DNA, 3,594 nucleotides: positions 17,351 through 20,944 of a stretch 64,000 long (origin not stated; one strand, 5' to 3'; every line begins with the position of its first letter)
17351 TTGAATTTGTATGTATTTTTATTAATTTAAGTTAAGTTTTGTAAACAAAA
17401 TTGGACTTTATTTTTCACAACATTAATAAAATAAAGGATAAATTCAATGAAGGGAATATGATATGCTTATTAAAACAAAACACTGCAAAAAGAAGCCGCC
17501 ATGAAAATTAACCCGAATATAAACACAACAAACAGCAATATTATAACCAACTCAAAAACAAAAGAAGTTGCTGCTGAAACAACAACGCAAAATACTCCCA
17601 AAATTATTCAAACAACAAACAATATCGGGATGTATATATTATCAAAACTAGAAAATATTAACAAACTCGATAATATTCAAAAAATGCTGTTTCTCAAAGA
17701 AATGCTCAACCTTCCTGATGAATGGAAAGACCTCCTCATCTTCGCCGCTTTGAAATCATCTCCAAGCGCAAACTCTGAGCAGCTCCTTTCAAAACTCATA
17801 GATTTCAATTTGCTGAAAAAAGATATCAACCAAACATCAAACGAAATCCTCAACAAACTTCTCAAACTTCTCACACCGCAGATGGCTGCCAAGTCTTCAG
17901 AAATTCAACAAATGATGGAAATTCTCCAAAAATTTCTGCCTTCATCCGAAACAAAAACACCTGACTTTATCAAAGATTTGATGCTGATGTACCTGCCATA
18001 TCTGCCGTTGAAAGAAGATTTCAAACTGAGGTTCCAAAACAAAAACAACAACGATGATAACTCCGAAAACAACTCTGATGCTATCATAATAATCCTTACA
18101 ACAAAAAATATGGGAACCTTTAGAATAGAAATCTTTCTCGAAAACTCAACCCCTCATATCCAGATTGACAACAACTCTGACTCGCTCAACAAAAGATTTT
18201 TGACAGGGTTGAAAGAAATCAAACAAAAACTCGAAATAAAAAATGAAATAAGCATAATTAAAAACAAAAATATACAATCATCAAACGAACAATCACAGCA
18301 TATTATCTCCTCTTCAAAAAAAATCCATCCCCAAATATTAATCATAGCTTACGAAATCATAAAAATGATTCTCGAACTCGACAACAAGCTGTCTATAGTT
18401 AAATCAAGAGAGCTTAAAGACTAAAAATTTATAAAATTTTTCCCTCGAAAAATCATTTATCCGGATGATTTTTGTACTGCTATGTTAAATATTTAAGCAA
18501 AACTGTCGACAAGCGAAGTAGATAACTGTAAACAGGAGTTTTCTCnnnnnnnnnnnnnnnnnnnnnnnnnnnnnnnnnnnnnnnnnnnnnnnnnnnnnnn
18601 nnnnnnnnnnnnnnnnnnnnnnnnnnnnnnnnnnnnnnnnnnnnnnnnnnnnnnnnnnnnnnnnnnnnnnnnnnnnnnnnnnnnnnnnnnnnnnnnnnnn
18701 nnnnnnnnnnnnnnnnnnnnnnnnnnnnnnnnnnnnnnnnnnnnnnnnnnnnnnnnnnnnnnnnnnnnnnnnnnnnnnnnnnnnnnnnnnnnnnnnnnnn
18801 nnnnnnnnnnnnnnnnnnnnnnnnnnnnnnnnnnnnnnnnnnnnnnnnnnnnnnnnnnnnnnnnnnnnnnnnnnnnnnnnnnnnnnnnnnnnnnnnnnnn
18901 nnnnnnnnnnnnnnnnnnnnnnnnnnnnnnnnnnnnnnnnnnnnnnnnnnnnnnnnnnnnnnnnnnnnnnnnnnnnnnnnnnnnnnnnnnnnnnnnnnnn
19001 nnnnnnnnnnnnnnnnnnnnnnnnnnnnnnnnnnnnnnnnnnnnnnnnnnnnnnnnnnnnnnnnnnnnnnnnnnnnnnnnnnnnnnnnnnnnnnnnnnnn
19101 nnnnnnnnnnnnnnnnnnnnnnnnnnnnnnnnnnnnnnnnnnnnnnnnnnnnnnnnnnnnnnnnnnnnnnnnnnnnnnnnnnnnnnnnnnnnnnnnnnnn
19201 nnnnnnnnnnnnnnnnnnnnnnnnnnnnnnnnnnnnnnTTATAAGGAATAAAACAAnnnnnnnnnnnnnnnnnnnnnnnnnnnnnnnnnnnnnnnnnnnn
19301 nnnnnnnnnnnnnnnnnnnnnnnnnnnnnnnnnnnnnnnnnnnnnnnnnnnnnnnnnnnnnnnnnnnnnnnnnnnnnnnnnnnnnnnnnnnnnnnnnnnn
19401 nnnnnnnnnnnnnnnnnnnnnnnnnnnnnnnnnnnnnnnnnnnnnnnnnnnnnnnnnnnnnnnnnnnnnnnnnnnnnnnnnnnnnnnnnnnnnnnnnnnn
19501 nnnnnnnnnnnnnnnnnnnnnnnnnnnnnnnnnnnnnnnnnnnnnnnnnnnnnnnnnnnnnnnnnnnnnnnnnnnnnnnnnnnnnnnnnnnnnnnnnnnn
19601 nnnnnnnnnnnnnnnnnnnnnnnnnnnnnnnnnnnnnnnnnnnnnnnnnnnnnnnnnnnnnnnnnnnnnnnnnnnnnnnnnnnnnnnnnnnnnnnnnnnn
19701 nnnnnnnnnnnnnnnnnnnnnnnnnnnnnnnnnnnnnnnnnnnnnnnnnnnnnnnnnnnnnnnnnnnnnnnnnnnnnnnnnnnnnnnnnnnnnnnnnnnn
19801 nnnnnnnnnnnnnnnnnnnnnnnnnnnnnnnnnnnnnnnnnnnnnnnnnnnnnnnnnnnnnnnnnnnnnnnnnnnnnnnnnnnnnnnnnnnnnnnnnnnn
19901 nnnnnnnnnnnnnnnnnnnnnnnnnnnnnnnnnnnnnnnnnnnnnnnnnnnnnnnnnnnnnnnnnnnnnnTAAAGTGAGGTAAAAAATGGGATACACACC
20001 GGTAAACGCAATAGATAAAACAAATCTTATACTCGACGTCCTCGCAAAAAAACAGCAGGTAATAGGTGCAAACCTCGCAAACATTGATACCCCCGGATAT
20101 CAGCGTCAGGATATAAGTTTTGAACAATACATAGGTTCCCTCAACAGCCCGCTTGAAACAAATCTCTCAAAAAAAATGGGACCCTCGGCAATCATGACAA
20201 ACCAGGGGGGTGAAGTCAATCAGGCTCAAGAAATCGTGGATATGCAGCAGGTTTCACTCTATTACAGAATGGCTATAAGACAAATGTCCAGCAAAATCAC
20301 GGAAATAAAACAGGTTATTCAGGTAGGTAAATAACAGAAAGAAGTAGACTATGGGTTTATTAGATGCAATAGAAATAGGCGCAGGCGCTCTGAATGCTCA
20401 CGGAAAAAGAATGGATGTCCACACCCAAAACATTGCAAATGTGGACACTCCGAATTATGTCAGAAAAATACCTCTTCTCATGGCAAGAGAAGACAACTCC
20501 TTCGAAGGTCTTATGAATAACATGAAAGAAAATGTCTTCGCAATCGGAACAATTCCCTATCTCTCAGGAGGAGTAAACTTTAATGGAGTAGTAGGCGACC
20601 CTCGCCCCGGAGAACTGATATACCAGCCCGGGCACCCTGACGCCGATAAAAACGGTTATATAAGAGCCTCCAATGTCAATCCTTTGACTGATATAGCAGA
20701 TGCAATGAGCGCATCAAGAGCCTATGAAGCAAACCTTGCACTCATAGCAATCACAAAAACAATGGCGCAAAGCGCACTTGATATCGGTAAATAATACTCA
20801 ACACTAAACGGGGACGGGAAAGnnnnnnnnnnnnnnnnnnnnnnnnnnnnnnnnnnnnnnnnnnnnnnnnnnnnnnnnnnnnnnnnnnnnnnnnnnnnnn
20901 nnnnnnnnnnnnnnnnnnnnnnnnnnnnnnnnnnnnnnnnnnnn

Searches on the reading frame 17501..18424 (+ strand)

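Call 12: search_protein_families(library=pfam, proteins=[window:17501-18424:+], max_evalue=0.001)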
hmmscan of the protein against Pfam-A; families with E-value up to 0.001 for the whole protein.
window:17501-18424:+ (307 aa): 0 families

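Call 16: search_protein_families(library=pfam, proteins=[window:17501-18424:+], max_evalue=10)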
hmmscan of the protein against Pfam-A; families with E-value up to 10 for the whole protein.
window:17501-18424:+ (307 aa): 2 families
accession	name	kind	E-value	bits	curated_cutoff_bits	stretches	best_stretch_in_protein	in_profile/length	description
PF07739.18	TipAS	-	0.016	16.1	23.8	1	107-165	31-90/117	TipAS antibiotic-recognition domain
PF21187.2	CYAA_C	-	0.16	12.7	22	1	223-283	11-69/100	Yeast adenylate cyclase, C-terminal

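Call 56: search_protein_families(library=ncbifam, proteins=[window:17501-18424:+], max_evalue=0.01)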
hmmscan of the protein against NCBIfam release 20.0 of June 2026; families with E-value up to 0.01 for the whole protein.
window:17501-18424:+ (307 aa): 0 families

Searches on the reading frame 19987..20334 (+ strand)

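Call 12: search_protein_families(library=pfam, proteins=[window:19987-20334:+], max_evalue=0.001)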
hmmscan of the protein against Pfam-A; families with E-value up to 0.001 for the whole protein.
window:19987-20334:+ (115 aa): 1 family
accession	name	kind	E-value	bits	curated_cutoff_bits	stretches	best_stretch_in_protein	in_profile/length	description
PF00460.25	Flg_bb_rod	-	1e-06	29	20.7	1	20-39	12-31/31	Flagella basal body rod protein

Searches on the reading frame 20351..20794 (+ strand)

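Call 12: search_protein_families(library=pfam, proteins=[window:20351-20794:+], max_evalue=0.001)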
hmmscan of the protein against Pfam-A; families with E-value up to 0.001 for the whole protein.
window:20351-20794:+ (147 aa): 2 families
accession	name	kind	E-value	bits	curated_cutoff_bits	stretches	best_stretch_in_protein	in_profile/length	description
PF06429.18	Flg_bbr_C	-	1e-10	41.4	23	1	101-144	2-45/46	Flagellar basal body rod FlgEFG protein C-terminal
PF00460.25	Flg_bb_rod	-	2.2e-07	31.1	20.7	1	7-36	1-30/31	Flagella basal body rod protein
